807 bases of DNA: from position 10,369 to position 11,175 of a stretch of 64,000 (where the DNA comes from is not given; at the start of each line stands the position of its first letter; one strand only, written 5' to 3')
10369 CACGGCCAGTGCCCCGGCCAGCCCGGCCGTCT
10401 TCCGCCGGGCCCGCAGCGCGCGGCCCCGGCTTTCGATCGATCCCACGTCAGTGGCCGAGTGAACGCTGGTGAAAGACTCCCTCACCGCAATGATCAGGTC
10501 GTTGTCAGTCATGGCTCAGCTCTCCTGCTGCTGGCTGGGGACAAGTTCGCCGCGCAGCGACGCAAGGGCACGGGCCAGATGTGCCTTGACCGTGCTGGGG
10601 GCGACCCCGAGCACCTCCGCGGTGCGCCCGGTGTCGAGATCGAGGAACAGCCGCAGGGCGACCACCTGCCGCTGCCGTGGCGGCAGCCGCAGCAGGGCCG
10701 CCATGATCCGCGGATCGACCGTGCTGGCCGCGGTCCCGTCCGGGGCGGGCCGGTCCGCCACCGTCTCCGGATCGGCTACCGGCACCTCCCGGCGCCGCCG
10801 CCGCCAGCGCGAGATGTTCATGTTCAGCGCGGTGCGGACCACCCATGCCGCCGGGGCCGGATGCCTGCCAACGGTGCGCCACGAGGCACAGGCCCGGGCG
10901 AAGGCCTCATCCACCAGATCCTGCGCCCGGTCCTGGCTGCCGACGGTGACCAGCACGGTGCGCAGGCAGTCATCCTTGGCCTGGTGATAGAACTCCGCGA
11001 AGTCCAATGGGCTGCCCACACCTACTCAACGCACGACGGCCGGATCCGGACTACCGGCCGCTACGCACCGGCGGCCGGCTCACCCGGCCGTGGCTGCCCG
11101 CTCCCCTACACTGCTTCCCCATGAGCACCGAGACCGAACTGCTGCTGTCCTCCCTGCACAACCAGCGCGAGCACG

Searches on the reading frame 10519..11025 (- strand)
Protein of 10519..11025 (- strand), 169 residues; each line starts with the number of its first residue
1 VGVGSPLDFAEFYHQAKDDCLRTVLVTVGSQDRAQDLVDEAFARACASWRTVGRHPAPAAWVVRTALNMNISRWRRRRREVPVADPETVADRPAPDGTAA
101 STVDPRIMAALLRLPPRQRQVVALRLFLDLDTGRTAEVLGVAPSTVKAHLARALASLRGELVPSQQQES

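Call 64: search_protein_families(library=ncbifam, proteins=[window:10519-11025:-], max_evalue=1e-15)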
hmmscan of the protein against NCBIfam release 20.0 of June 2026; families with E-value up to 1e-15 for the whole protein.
window:10519-11025:- (169 aa): 5 families
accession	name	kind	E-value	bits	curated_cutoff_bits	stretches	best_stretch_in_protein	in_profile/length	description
TIGR02983.1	SigE-fam_strep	subfamily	2e-36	125.3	141.55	1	8-161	7-158/162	SigE family RNA polymerase sigma factor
NF009166.1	PRK12513.1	equivalog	7e-18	65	206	1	8-163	23-188/193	RNA polymerase sigma factor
NF004113.0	PRK05602.1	equivalog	9.2e-18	64.6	208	1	28-167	66-207/211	RNA polymerase sigma factor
NF006550.0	PRK09047.1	equivalog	5.2e-16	58.7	173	0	96-161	122-187/194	RNA polymerase sigma factor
NF053879.1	RNAPolSigSigVBac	equivalog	8.6e-16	58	190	0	9-161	6-155/160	RNA polymerase sigma factor SigV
